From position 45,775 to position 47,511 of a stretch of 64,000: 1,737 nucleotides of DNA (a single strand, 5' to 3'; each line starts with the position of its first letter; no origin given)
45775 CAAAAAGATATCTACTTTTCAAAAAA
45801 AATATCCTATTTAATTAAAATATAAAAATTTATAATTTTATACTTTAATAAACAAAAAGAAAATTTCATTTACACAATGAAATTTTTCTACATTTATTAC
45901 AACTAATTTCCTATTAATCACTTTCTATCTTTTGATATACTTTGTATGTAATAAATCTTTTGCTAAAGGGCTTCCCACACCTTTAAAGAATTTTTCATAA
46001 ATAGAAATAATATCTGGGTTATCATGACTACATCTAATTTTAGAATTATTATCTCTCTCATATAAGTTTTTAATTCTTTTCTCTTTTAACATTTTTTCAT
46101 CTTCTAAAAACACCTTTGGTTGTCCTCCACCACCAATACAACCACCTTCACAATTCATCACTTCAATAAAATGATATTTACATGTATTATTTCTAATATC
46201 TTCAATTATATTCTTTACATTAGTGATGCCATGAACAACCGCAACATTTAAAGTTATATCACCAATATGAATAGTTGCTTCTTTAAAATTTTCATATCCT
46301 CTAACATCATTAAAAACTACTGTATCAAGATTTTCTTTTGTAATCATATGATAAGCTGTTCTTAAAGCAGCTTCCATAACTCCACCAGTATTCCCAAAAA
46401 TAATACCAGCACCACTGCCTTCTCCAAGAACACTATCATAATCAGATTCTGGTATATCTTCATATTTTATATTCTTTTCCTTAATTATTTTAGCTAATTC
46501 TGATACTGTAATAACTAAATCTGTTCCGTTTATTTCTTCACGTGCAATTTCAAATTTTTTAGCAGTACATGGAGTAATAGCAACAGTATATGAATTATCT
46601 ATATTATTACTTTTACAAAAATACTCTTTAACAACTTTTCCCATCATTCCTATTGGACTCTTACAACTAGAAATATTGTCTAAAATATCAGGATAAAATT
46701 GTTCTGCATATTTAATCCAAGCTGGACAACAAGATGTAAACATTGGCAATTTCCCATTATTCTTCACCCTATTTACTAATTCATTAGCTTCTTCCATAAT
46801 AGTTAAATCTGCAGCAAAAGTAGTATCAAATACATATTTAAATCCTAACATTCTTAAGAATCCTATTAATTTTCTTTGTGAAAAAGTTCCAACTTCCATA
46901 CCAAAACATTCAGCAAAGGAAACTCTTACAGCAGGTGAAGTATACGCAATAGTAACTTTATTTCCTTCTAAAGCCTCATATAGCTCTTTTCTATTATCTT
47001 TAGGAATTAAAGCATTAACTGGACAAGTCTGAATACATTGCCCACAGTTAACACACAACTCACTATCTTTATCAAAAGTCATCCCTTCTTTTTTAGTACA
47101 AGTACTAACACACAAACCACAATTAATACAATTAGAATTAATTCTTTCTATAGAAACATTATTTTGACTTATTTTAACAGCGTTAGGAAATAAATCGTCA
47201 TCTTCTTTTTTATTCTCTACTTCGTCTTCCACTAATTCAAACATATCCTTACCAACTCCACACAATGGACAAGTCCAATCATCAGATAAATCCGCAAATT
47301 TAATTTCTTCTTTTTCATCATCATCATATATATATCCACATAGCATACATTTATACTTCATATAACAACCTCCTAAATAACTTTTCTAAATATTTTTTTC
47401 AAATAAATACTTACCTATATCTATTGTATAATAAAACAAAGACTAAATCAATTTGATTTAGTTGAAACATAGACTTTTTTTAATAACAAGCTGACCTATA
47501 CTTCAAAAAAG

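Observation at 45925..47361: Rubredoxin-[FeFe]-hydrogenase fusion with uptake-type active-site substitutions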

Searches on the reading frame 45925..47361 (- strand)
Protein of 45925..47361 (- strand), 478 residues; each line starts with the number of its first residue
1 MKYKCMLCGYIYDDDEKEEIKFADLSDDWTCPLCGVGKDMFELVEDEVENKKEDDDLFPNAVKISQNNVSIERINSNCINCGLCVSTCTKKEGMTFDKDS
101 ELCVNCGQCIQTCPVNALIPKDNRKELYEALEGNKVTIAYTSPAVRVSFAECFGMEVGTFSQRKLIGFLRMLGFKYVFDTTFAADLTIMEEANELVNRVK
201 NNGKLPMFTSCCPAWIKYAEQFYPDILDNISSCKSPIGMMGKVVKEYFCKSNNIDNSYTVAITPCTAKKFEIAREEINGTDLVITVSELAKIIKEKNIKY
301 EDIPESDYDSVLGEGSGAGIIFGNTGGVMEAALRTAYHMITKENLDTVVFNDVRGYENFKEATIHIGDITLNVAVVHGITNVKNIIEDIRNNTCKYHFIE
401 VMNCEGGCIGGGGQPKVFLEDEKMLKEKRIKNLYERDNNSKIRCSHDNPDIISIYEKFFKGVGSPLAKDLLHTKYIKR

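Call 3: search_protein_families(library=pfam, proteins=[window:45925-47361:-], max_evalue=0.01)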
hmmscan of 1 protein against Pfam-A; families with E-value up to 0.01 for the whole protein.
window:45925-47361:- (478 aa): 14 families
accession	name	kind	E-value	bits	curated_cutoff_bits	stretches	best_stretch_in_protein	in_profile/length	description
PF02906.19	Fe_hyd_lg_C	-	1e-92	310.7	22.1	1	136-412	2-245/245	Iron only hydrogenase large subunit, C-terminal domain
PF02256.22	Fe_hyd_SSU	-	1.1e-19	70.6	24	1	426-478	4-56/56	Iron hydrogenase small subunit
PF00301.25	Rubredoxin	-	1e-09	38.7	23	1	2-41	1-47/47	Rubredoxin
PF00037.32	Fer4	-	6.3e-09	35.7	21.1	1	98-118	3-23/24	4Fe-4S binding domain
PF13484.11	Fer4_16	-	1.7e-06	29.2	30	1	103-127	2-30/66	4Fe-4S double cluster binding domain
PF12837.12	Fer4_6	-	7.5e-06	26.1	25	1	99-118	5-24/24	4Fe-4S binding domain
PF21349.2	RUBY_RBDX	-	3.6e-05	23.5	26.5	1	3-42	1-30/30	Rubrerythrin, rubredoxin-like domain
PF14697.11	Fer4_21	-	4.6e-05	23.9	35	1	76-117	6-55/59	4Fe-4S dicluster domain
PF13187.11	Fer4_9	-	6.6e-05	23.3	27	1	103-131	2-30/52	4Fe-4S dicluster domain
PF12838.12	Fer4_7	-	0.00012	22.9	27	1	77-117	1-52/52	4Fe-4S dicluster domain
PF13237.11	Fer4_10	-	0.00023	21.5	25.5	1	98-132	4-31/53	4Fe-4S dicluster domain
PF12797.12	Fer4_2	-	0.00035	20.8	24.5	1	99-115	6-22/22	4Fe-4S binding domain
PF12800.12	Fer4_4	-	0.0047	17.6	24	1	101-115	2-16/17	4Fe-4S binding domain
PF12798.12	Fer4_3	-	0.0096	17.1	27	1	103-117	1-15/15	4Fe-4S binding domain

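Call 4: search_protein_families(library=ncbifam, proteins=[window:45925-47361:-], max_evalue=0.01)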
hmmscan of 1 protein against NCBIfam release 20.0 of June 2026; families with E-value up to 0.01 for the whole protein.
window:45925-47361:- (478 aa): 31 families (the best 25 are shown)
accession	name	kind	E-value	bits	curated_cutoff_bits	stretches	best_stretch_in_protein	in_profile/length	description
NF040763.1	FeFe_hydrog_A6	exception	4.5e-155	517.3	765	1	54-478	123-571/571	NADH-dependent [FeFe] hydrogenase, group A6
TIGR02512.1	FeFe_hydrog_A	subfamily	7.8e-131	436.4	405.95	1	71-416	2-374/375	[FeFe] hydrogenase, group A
NF040762.1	Hydr_FeFe_Clost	exception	1.2e-123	413.8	900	1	65-475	133-571/572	ferredoxin hydrogenase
TIGR04105.1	FeFe_hydrog_B1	subfamily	2.9e-55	187.8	450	2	97-357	184-427/462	monomeric [FeFe] hydrogenase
NF045768.1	RubredRD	equivalog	4.8e-11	42.5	90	1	2-45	3-53/54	rubredoxin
NF058577.1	FdxA_fam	equivalog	3.4e-07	30.4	65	1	74-117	5-52/52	4Fe-4S ferredoxin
TIGR02912.1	sulfite_red_C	equivalog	1.5e-05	24.1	324.1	1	76-123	169-223/314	sulfite reductase subunit C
NF038196.1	ferrodoxin_EFR1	subfamily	2e-05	24.7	75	1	73-122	181-233/242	EFR1 family ferrodoxin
NF040864.1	HgcB_ferredoxin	equivalog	2.1e-05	24.2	99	2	66-118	4-61/93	mercury methylation ferredoxin HgcB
TIGR04041.1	activase_YjjW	hypoth_equivalog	4.4e-05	23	250.2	1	76-127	41-95/276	YjjW family glycine radical enzyme activase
NF007382.0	PRK09898.1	equivalog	0.00012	21.7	213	1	61-118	139-198/208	ferredoxin-like protein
NF045874.1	Vhu_polyferre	exception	0.00015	20.7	600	1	62-127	117-188/381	F420-non-reducing hydrogenase associated-polyferredoxin VhuB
TIGR00402.1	napF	equivalog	0.00016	21.6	102.2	1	75-146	34-111/149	ferredoxin-type protein NapF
NF010368.0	PRK13795.1-3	equivalog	0.00029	19.2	588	1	64-116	576-630/635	hypothetical protein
NF045490.1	FdxA_Protbact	equivalog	0.00079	19.6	135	1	99-128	36-65/104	ferredoxin FdxA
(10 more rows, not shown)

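Call 5: search_solved_structures(query=window:45925-47361:-, max_evalue=0.001, show_alignments=3)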
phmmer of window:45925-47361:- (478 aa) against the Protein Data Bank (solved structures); distinct sequences matched with E-value up to 0.001: 110 (the best 60 are shown).
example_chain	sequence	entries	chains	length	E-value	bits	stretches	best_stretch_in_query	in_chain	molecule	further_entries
7qv7_D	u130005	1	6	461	5.1e-111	375.3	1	77-477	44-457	Hydrogen dependent carbon dioxide reductase subunit HydA2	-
7q4v_A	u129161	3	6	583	2.5e-104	353.2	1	95-476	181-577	Iron hydrogenase HydA1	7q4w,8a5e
8a6t_A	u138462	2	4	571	3.7e-104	352.6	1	102-477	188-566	Electron bifurcating hydrogenase subunit HydA1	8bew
9gbu_A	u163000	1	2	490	9.6e-99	334.8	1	75-476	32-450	Periplasmic [Fe] hydrogenase large subunit,Periplasmic [Fe] hydrogenase small subunit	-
9rkm_A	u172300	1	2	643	1.1e-98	334.6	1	67-478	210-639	[FeFe]-hydrogenase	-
30jk_A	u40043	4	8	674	1.3e-98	334.4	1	67-478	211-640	[FeFe]-hydrogenase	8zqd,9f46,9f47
8ryh_A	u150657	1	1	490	4.6e-98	332.6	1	75-476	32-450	Periplasmic [Fe] hydrogenase large subunit,Periplasmic [Fe] hydrogenase small subunit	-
9gnk_A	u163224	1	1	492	5.7e-97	328.9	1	75-476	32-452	Periplasmic [Fe] hydrogenase large subunit,Periplasmic [Fe] hydrogenase small subunit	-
7qhf_A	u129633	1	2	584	9.1e-96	325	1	76-477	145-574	Iron hydrogenase 1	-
4xdd_A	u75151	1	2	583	1.3e-95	324.5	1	76-477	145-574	Iron hydrogenase 1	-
4xdc_A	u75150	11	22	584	1.3e-95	324.5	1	76-477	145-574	Iron hydrogenase 1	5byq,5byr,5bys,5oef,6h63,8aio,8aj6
9rj9_A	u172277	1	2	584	1.6e-95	324.2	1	99-477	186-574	Iron hydrogenase 1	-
8cjy_A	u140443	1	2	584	1.8e-95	324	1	76-477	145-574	Iron hydrogenase 1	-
1c4a_A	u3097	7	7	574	1.9e-95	323.9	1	76-477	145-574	PROTEIN (FE-ONLY HYDROGENASE) | PROTEIN (PERIPLASMIC HYDROGENASE 1) | Iron hydrogenase 1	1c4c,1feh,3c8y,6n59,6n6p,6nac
6gm8_A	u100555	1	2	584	2.8e-95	323.4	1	76-477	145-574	Iron hydrogenase 1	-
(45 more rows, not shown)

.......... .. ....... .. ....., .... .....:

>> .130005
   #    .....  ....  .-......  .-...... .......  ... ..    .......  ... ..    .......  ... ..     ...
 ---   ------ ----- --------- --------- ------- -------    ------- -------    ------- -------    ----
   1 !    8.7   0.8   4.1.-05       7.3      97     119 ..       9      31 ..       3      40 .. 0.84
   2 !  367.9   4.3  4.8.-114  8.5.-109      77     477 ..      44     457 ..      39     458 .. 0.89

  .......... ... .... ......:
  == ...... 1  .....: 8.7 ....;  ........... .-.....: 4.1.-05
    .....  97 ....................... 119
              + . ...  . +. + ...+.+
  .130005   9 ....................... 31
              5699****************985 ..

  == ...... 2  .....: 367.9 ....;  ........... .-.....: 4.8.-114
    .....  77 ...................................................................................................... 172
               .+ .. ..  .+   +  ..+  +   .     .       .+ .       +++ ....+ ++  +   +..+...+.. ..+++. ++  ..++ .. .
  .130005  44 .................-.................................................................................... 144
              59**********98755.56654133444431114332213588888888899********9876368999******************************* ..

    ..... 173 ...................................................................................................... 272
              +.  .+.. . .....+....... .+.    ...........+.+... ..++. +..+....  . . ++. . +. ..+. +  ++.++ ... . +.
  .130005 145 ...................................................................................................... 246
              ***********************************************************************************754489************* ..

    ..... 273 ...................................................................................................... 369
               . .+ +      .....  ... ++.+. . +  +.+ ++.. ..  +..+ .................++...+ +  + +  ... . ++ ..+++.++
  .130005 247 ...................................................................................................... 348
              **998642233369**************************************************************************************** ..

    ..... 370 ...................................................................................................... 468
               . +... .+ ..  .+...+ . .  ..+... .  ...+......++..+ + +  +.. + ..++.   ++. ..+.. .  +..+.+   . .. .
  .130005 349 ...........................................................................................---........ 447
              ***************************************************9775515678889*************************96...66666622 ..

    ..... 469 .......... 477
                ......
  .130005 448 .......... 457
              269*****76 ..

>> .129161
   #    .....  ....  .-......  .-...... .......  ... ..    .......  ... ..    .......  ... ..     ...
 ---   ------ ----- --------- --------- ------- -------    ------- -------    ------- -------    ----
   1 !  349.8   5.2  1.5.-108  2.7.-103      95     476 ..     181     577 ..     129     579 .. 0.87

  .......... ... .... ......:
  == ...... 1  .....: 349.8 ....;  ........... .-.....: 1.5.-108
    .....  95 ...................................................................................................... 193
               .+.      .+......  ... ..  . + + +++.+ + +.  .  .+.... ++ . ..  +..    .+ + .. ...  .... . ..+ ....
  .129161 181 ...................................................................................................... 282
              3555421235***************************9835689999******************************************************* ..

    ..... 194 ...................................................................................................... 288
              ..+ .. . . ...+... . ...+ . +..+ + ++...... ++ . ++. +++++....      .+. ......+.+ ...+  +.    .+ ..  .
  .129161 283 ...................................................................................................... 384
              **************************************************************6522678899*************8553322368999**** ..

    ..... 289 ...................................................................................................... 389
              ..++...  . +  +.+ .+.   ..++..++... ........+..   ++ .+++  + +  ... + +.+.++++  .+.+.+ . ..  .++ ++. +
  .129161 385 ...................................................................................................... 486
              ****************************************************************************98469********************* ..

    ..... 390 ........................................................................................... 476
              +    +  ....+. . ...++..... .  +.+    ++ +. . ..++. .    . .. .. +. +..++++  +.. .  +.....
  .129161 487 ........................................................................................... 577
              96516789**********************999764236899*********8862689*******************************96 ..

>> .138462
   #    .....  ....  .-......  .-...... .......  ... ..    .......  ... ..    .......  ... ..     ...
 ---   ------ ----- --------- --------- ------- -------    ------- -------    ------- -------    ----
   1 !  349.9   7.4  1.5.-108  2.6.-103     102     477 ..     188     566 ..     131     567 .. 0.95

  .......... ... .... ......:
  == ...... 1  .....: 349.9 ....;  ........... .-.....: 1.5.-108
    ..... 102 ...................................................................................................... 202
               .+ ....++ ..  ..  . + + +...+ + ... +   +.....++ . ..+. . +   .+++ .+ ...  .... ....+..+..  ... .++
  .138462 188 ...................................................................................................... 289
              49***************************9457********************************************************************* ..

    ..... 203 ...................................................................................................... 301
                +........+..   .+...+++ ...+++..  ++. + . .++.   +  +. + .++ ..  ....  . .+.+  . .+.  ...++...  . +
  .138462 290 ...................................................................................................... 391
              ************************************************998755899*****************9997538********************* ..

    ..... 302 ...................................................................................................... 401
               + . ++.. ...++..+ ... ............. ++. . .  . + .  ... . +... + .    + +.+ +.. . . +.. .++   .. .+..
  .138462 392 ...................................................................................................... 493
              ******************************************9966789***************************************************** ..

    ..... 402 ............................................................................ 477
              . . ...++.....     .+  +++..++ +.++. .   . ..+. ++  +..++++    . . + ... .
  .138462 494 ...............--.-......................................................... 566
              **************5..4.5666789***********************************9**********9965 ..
